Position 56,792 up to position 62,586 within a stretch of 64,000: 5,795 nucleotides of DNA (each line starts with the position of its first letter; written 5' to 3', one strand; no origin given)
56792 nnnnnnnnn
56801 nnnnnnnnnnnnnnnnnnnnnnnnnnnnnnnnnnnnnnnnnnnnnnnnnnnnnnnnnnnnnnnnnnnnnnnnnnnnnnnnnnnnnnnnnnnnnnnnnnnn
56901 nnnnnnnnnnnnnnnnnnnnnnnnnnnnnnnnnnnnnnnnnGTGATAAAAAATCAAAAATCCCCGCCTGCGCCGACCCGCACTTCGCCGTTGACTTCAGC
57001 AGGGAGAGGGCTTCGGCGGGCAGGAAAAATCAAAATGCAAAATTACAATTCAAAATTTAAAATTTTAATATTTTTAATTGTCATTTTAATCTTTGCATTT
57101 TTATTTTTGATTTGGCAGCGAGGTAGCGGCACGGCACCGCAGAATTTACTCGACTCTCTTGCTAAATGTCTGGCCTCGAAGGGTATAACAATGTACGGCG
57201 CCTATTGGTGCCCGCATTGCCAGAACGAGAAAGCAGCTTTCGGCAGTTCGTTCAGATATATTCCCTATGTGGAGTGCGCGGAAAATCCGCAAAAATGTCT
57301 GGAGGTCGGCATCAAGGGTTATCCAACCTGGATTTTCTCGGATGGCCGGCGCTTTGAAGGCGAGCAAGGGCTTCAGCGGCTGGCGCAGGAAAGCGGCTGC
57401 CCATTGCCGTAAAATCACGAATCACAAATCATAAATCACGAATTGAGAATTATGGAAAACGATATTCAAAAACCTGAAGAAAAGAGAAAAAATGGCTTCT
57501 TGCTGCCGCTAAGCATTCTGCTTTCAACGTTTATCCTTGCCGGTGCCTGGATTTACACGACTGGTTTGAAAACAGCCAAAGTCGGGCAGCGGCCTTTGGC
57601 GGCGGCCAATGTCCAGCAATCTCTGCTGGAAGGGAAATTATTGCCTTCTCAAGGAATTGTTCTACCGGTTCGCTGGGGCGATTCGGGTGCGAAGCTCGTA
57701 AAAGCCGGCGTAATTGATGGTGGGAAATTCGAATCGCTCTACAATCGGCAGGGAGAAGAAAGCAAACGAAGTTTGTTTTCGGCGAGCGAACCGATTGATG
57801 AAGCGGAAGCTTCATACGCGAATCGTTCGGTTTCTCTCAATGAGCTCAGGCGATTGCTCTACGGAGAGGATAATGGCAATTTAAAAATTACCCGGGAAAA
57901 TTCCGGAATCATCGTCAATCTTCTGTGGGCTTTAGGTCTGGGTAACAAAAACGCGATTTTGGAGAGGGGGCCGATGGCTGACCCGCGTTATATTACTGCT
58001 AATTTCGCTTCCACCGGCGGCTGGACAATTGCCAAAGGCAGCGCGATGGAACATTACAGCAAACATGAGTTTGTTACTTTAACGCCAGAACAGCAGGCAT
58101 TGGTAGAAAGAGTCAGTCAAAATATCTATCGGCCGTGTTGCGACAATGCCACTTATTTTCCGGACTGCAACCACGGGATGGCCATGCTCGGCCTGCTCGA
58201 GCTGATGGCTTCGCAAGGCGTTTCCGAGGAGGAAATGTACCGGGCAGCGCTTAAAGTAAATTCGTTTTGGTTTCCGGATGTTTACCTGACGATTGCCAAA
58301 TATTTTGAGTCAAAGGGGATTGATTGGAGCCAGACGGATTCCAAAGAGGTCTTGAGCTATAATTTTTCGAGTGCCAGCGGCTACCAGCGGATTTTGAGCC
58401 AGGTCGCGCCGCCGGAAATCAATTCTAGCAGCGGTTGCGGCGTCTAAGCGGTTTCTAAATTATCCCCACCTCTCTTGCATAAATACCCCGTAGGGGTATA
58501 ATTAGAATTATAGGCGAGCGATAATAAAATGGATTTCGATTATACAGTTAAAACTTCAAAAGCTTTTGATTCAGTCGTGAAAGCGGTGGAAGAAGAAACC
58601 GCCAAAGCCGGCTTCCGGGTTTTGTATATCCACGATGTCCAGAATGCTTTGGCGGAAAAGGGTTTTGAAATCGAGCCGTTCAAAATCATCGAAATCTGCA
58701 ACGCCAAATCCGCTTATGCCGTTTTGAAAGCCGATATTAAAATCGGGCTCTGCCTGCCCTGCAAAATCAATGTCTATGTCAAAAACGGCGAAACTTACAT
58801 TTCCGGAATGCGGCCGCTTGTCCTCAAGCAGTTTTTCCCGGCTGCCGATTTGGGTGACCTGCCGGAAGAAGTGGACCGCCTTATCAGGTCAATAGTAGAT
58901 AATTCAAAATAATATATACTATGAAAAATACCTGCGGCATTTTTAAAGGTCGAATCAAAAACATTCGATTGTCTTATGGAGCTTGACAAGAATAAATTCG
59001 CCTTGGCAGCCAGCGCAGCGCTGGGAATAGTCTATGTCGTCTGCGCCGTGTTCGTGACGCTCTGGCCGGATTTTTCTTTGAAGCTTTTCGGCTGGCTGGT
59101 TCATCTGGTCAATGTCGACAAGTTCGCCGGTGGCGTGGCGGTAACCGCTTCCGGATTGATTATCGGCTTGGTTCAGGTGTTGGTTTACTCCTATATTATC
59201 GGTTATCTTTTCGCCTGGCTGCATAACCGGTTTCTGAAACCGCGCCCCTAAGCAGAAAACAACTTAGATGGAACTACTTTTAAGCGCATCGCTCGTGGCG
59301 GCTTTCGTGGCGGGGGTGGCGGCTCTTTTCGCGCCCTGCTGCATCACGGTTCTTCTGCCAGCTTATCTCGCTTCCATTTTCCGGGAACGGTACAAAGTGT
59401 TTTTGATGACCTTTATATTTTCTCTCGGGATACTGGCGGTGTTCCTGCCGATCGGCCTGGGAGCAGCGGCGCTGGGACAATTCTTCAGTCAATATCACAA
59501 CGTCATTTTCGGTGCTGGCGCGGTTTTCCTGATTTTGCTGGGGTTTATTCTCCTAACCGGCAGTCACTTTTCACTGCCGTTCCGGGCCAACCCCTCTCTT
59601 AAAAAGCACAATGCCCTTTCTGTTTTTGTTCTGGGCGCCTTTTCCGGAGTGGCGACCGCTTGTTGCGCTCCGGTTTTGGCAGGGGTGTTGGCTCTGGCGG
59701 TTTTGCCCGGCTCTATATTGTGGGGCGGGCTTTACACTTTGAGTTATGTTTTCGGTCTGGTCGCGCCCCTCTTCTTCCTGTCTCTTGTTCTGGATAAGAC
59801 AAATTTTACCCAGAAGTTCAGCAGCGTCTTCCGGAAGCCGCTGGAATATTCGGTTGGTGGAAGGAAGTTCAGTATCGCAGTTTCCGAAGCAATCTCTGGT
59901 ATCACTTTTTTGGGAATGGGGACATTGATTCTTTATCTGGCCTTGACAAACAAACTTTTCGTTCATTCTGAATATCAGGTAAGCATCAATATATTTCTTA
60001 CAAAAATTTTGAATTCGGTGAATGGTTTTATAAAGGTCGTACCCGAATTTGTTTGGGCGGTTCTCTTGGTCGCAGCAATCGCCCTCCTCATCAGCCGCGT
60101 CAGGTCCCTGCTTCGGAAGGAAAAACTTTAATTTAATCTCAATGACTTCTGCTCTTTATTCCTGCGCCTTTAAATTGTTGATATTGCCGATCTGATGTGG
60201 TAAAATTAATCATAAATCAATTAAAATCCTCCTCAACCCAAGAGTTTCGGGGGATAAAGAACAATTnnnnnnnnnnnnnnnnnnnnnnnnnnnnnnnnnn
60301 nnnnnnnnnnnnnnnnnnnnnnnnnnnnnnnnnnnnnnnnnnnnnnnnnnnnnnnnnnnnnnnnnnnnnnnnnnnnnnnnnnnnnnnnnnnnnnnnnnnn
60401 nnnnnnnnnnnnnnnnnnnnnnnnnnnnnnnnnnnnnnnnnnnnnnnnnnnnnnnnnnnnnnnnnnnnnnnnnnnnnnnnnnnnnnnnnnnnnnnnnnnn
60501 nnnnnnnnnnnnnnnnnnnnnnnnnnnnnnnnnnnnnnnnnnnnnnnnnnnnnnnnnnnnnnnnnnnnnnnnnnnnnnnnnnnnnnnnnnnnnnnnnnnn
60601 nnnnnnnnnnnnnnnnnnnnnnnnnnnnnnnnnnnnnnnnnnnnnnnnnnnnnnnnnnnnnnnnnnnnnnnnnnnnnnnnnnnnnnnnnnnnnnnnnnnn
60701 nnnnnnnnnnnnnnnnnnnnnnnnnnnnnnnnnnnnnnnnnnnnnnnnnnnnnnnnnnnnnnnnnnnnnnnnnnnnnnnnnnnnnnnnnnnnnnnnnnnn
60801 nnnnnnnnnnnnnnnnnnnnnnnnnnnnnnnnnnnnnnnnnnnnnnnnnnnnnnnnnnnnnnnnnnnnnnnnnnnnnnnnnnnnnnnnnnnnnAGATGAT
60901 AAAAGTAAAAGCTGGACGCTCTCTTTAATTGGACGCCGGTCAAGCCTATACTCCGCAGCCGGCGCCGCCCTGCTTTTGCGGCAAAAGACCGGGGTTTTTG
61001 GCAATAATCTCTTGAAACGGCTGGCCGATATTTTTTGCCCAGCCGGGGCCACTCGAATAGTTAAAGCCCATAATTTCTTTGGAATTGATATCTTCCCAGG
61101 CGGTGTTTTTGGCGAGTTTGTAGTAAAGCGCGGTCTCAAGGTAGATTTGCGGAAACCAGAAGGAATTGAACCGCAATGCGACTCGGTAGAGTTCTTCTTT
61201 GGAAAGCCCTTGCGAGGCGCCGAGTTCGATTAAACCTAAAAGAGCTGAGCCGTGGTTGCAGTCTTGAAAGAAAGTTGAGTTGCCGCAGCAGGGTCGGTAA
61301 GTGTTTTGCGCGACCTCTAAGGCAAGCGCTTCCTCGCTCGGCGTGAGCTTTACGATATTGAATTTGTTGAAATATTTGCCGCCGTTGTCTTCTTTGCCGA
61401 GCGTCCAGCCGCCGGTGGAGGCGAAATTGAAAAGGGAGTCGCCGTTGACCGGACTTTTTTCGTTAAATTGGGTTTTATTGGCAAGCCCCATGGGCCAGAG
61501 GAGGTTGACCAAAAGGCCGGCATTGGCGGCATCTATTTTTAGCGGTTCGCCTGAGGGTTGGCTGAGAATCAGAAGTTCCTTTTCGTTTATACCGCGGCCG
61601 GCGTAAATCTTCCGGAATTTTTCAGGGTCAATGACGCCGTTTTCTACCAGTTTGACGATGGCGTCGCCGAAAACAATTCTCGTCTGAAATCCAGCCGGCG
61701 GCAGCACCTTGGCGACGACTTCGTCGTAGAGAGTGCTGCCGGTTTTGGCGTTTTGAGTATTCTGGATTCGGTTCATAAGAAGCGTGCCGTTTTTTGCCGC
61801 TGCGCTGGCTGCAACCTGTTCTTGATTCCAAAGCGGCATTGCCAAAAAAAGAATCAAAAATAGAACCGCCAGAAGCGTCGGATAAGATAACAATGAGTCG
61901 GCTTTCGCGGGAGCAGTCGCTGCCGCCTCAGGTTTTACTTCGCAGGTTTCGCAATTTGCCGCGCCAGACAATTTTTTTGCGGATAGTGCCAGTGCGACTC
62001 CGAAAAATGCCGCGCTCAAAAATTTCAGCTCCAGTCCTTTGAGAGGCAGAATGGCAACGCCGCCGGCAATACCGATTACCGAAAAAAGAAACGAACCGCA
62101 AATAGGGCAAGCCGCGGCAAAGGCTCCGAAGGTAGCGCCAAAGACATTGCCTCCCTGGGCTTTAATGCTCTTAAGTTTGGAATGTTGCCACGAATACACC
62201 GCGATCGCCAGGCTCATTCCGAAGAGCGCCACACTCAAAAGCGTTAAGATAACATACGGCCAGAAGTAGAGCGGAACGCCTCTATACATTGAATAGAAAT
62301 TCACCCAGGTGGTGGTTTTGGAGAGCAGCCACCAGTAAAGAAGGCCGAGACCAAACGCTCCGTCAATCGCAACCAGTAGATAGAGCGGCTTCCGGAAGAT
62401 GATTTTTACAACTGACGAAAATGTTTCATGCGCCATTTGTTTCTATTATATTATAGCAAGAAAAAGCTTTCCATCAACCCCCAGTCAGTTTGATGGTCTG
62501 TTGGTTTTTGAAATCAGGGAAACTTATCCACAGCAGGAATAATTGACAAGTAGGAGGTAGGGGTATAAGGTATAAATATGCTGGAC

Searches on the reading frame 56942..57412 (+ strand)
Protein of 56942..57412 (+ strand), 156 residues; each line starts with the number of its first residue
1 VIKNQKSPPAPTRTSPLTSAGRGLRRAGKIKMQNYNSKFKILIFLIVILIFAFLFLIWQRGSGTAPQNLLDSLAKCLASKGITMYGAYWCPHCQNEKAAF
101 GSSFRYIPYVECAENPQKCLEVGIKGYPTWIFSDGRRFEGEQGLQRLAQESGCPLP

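Call 4: search_protein_families(library=pfam, proteins=[window:56942-57412:+], max_evalue=0.01)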
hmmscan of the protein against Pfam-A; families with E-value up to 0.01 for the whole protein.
window:56942-57412:+ (156 aa): 1 family
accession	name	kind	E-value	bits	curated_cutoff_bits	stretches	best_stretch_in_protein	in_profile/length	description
PF00085.26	Thioredoxin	-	0.00019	21.8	23.5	1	84-142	24-89/103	Thioredoxin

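Call 5: search_protein_families(library=ncbifam, proteins=[window:56942-57412:+], max_evalue=0.1)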
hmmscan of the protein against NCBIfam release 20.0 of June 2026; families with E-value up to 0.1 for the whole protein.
window:56942-57412:+ (156 aa): 5 families
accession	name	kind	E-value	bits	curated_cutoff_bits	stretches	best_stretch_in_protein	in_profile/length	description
TIGR01126.1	pdi_dom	equivalog_domain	0.0066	16.7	107.2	1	84-143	20-93/105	protein disulfide-isomerase domain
TIGR00411.1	redox_disulf_1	equivalog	0.016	15.2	92.75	1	106-140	33-67/82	MJ0307 family thioredoxin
TIGR02196.1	GlrX_YruB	hypoth_equivalog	0.037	14.5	88.55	1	82-102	2-22/74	glutaredoxin-like protein, YruB-family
TIGR00739.1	yajC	equivalog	0.049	13.7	44.2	1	40-75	5-40/84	preprotein translocase subunit YajC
TIGR02200.1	GlrX_actino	hypoth_equivalog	0.061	13.7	89.5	1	82-99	2-19/77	mycoredoxin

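Call 70: search_solved_structures(query=window:56942-57412:+, max_evalue=0.01, show_alignments=1)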
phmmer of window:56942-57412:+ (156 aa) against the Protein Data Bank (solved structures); distinct sequences matched with E-value up to 0.01: 16.
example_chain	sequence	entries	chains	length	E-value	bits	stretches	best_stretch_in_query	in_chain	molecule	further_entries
3kp9_A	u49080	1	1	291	3.3e-24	88.8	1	50-155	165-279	VKORC1/thioredoxin domain protein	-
4nv2_A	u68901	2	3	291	3.3e-24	88.8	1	50-155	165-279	VKORC1/thioredoxin domain protein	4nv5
3kp8_A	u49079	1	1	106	8.4e-24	87.4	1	72-155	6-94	VKORC1/thioredoxin domain protein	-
4nv6_A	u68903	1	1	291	5.9e-23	84.7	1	50-155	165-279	VKORC1/thioredoxin domain protein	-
8eky_M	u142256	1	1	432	2.2e-09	40.6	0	82-142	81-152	Thioredoxin domain-containing protein 5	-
6eny_D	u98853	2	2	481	3.6e-05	26.9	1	83-138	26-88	Protein disulfide-isomerase A3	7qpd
2alb_A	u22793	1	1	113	0.00019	24.6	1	83-138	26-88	Protein disulfide-isomerase A3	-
1fo5_A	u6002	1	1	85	0.00041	23.5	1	82-142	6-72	THIOREDOXIN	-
3f8u_A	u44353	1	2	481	0.00055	23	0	84-138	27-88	Protein disulfide-isomerase A3ERp57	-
9sqm_E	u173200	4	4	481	0.00056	23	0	83-138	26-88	Protein disulfide-isomerase A3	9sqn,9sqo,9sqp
7qng_B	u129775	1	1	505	0.00057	23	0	83-138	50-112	Protein disulfide-isomerase A3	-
8zpw_B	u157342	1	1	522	0.0012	21.9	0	84-130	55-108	Protein disulfide-isomerase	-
3wgd_A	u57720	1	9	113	0.0012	21.9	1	82-143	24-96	Thioredoxin domain-containing protein 5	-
2b5e_A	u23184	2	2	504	0.0014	21.8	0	84-130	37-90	Protein disulfide-isomerase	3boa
9tpa_B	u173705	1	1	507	0.0091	19.1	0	84-130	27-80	Protein disulfide-isomerase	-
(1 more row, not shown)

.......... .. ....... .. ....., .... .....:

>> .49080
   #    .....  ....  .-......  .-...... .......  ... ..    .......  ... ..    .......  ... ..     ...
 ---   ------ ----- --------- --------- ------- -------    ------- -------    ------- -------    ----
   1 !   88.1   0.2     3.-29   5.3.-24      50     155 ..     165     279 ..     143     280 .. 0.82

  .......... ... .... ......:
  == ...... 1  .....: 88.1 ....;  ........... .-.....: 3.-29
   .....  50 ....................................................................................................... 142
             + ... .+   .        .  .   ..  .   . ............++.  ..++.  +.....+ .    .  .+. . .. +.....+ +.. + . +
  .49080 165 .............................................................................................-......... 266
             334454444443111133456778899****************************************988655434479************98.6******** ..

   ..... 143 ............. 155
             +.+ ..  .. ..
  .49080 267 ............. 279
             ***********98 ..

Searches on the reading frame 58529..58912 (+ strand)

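Call 4: search_protein_families(library=pfam, proteins=[window:58529-58912:+], max_evalue=0.01)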
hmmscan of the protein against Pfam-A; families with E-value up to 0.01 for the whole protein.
window:58529-58912:+ (127 aa): 1 family
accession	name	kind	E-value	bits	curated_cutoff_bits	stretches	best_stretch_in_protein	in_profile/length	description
PF03625.19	DUF302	-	1.2e-16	60.7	23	1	35-96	1-63/63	Domain of unknown function DUF302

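Call 5: search_protein_families(library=ncbifam, proteins=[window:58529-58912:+], max_evalue=0.1)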
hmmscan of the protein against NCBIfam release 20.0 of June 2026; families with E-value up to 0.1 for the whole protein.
window:58529-58912:+ (127 aa): 0 families

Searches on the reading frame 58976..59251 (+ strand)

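Call 4: search_protein_families(library=pfam, proteins=[window:58976-59251:+], max_evalue=0.01)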
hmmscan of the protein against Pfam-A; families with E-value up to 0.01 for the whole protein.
window:58976-59251:+ (91 aa): 1 family
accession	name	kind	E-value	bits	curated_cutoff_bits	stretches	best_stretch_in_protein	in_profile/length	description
PF18926.5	DUF5676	-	6.3e-16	59.5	27.6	1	6-85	3-81/82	2TM family of unknown function (DUF5676)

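Call 5: search_protein_families(library=ncbifam, proteins=[window:58976-59251:+], max_evalue=0.1)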
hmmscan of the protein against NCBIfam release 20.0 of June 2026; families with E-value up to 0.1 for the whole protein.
window:58976-59251:+ (91 aa): 2 families
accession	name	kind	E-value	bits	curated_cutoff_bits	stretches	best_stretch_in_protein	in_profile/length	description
NF037947.1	holin_4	subfamily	0.0051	17.3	70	1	13-84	7-75/75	bacteriophage holin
TIGR00836.1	amt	subfamily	0.012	14.6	343.3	1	9-70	124-178/406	ammonium transporter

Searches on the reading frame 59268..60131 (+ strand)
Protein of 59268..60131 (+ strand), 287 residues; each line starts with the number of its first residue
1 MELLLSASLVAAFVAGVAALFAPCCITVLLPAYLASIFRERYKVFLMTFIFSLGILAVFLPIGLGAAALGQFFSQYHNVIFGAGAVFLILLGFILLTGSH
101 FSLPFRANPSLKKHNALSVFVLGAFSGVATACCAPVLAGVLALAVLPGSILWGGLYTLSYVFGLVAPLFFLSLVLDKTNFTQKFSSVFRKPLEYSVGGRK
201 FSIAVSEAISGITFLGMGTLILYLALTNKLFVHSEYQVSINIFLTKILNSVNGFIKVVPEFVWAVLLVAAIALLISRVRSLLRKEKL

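Call 4: search_protein_families(library=pfam, proteins=[window:59268-60131:+], max_evalue=0.01)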
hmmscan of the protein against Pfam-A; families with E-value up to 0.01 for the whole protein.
window:59268-60131:+ (287 aa): 1 family
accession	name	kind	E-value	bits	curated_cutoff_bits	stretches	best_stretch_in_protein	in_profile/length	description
PF02683.22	DsbD_TM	-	7.9e-08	32.3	27.1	1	8-174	4-184/219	Cytochrome C biogenesis protein transmembrane domain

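Call 5: search_protein_families(library=ncbifam, proteins=[window:59268-60131:+], max_evalue=0.1)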
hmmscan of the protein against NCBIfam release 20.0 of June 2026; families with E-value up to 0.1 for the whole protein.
window:59268-60131:+ (287 aa): 1 family
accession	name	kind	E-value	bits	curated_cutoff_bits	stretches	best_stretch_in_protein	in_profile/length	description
NF001419.0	PRK00293.1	subfamily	0.017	13.7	330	1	6-173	169-350/574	protein-disulfide reductase DsbD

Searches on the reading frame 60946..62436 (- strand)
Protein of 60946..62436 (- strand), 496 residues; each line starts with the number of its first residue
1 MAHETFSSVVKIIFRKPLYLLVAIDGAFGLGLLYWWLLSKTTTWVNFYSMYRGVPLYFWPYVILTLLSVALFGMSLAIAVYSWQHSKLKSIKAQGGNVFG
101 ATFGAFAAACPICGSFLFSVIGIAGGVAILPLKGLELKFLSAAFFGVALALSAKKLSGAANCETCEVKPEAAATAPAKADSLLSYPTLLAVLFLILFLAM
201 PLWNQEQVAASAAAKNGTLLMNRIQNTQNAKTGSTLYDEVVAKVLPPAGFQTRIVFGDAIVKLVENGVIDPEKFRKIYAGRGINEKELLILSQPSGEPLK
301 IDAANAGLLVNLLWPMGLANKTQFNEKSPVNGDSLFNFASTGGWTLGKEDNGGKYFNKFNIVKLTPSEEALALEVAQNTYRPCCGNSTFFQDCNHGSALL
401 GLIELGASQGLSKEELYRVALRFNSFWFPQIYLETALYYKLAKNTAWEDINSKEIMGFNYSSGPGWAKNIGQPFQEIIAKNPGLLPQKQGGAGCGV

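Call 4: search_protein_families(library=pfam, proteins=[window:60946-62436:-], max_evalue=0.01)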
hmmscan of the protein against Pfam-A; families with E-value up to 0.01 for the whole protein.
window:60946-62436:- (496 aa): 0 families

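Call 5: search_protein_families(library=ncbifam, proteins=[window:60946-62436:-], max_evalue=0.1)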
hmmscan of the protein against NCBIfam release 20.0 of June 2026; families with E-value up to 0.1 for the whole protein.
window:60946-62436:- (496 aa): 0 families

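Call 19: find_encoding_contigs(protein=window:60946-62436:-, flank=10000, max_places=2)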
Protein window:60946-62436:- (496 aa): no gene with exactly this product is on record in the collection.

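Call 68: predict_structure(alignment_id=A4)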
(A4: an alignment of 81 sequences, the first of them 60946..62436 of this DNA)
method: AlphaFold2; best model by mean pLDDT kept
length: 496 residues; sequences in the alignment: 81
mean_pLDDT: 85.8   pTM: 0.70
mean pLDDT of the five models: 85.8, 84.9, 84.5, 84.0, 83.8
residues with pLDDT >= 90: 296; 70-90: 133; 50-70: 35; < 50: 32
segments of 3 or more residues with pLDDT < 50: 1-3, 216-232, 489-496
pLDDT, mean of each block of 10 residues (from residue 1): 71 92 93 86 75 85 94 93 77 81 83 73 74 89 92 88 70 51 65 80 73 49 41 77 96 98 98 92 90 98 93 98 97 94 96 97 98 98 93 97 99 98 95 96 97 98 95 92 72 46
secondary structure, 60 per line:
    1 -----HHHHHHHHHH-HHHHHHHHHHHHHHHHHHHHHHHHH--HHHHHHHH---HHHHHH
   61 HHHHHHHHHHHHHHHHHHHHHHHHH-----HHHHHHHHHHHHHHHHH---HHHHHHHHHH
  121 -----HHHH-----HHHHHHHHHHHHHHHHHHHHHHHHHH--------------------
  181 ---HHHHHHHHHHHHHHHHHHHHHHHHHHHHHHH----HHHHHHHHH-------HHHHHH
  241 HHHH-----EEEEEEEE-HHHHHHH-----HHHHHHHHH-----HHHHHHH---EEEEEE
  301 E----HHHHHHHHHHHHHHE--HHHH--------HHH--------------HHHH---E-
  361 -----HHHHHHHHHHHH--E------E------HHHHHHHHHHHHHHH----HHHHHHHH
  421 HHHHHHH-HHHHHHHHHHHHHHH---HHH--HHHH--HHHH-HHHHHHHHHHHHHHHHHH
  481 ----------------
elements in order: H6-15 H17-41 H44-51 H55-85 H91-107 H111-120 H126-129 H135-160 H184-214 H219-227 H235-244 E250-257 H259-265 H271-279 H285-291 E295-301 H306-319 H323-326 H352-355 H366-377 H394-408 H413-427 H429-443 H452-455 H458-461 H463-480
